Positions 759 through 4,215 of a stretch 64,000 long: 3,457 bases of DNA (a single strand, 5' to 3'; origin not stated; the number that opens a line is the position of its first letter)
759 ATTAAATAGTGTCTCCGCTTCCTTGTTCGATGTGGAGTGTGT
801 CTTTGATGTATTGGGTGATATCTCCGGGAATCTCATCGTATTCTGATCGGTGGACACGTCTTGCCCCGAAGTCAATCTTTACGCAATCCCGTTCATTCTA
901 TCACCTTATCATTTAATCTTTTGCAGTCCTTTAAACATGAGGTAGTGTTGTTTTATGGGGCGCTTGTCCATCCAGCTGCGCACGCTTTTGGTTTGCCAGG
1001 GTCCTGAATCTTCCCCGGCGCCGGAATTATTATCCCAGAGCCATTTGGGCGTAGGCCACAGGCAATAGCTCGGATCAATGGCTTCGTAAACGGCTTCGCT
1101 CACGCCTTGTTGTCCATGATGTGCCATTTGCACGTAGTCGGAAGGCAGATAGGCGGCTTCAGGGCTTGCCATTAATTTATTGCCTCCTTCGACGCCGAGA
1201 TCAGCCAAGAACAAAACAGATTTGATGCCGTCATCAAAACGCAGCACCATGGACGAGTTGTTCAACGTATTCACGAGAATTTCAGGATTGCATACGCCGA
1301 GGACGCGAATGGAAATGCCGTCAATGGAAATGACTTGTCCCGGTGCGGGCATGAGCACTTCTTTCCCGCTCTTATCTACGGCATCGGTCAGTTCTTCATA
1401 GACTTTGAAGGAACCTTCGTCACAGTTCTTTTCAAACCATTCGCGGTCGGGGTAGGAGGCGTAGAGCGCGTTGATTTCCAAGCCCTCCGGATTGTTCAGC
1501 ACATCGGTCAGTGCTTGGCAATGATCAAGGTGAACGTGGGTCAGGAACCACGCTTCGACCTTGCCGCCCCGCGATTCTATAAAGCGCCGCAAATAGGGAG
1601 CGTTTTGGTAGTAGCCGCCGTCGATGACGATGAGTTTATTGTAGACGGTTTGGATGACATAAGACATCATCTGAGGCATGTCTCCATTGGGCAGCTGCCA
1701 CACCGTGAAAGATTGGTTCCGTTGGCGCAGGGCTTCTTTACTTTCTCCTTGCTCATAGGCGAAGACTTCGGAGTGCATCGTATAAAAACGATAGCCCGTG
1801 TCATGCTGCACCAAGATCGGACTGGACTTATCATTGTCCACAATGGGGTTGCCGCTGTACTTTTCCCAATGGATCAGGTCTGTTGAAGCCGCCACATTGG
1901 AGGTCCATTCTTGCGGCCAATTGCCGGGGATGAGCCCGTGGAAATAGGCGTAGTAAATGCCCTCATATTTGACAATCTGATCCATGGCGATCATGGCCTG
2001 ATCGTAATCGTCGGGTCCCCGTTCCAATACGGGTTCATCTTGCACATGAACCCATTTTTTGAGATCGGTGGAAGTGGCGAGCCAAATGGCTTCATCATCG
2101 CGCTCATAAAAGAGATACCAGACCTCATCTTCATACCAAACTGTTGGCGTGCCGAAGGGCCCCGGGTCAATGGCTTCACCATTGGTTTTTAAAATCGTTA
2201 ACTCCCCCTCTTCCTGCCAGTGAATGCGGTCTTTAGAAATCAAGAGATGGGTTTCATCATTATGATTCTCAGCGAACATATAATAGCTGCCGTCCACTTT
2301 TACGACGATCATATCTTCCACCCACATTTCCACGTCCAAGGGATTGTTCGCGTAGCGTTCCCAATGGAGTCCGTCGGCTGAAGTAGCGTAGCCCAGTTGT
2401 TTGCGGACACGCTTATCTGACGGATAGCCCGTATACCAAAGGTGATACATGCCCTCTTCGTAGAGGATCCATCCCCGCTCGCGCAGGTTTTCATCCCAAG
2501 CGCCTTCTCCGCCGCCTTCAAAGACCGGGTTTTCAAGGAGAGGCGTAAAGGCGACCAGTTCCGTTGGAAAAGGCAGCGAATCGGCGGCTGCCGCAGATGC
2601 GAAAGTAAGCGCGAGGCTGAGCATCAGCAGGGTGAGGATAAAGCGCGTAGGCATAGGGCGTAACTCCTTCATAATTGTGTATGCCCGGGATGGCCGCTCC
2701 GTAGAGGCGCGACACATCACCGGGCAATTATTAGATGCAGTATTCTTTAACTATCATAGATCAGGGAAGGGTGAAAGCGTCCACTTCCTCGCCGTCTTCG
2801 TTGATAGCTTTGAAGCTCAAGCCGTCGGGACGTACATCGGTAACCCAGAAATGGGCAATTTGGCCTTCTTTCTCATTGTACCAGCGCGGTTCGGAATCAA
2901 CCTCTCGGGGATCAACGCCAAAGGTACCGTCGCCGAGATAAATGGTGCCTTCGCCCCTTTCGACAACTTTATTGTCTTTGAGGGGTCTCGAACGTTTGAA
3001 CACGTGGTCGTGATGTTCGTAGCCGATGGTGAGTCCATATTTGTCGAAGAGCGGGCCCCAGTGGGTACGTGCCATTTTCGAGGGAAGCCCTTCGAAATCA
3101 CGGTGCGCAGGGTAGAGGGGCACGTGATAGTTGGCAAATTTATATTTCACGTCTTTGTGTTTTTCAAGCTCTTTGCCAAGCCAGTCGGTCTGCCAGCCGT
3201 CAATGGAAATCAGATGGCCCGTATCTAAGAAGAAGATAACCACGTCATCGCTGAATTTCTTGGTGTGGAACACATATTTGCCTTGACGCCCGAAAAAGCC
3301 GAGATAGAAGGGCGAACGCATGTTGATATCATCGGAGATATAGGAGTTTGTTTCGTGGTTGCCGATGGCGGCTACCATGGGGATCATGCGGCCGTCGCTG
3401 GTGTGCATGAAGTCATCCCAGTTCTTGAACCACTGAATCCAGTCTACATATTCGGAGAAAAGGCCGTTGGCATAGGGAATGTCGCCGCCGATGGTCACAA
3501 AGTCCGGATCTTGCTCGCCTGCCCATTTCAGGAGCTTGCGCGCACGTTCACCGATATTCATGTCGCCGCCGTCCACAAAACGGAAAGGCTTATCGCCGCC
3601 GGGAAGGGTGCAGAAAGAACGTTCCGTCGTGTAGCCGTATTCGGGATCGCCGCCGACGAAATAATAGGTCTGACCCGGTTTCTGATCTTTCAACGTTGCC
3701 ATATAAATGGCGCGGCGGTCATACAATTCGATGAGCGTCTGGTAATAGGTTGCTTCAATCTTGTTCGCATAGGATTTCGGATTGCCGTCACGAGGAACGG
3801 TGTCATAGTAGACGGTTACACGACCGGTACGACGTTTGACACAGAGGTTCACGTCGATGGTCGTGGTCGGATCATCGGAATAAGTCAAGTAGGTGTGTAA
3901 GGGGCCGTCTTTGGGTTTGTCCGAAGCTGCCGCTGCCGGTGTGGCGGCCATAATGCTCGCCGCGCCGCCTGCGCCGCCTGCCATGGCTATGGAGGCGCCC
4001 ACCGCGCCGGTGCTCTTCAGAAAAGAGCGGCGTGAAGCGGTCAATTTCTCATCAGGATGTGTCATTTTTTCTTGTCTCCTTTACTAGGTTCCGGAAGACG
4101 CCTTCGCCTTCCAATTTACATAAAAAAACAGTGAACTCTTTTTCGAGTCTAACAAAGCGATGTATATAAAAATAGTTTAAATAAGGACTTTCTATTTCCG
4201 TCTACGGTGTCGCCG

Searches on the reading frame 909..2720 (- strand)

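Call 54: search_protein_families(library=pfam, proteins=[window:909-2720:-], max_evalue=0.0001)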
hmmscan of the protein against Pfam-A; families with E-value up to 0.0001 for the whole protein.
window:909-2720:- (603 aa): 2 families
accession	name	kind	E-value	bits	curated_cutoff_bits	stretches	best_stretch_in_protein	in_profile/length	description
PF00753.33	Lactamase_B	-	1.2e-08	35.5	22.7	1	353-519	8-161/196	Metallo-beta-lactamase superfamily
PF04041.19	Glyco_hydro_130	-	2e-05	24.1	26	1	89-191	108-220/320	beta-1,4-mannooligosaccharide phosphorylase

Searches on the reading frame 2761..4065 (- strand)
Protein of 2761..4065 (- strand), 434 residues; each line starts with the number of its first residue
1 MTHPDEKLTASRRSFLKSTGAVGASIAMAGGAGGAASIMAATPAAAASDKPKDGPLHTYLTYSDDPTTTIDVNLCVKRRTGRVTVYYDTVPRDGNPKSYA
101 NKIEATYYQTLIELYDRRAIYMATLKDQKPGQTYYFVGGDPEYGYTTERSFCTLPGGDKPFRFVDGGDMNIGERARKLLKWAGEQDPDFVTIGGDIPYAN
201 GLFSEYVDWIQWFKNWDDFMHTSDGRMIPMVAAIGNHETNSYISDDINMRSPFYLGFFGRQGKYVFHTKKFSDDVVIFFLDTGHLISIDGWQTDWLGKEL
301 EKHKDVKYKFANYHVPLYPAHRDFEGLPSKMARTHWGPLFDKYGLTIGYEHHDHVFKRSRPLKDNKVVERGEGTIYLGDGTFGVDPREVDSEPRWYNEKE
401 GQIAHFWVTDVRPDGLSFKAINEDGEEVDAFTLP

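Call 54: search_protein_families(library=pfam, proteins=[window:2761-4065:-], max_evalue=0.0001)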
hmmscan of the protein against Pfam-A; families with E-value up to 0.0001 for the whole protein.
window:2761-4065:- (434 aa): 2 families
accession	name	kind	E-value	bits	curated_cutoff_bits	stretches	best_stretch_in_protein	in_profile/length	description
PF00149.33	Metallophos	-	1.4e-06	29.3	21.5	1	175-326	18-161/191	Calcineurin-like phosphoesterase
PF16656.11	Pur_ac_phosph_N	-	1.5e-05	25.9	30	1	55-153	1-93/93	Purple acid Phosphatase, N-terminal domain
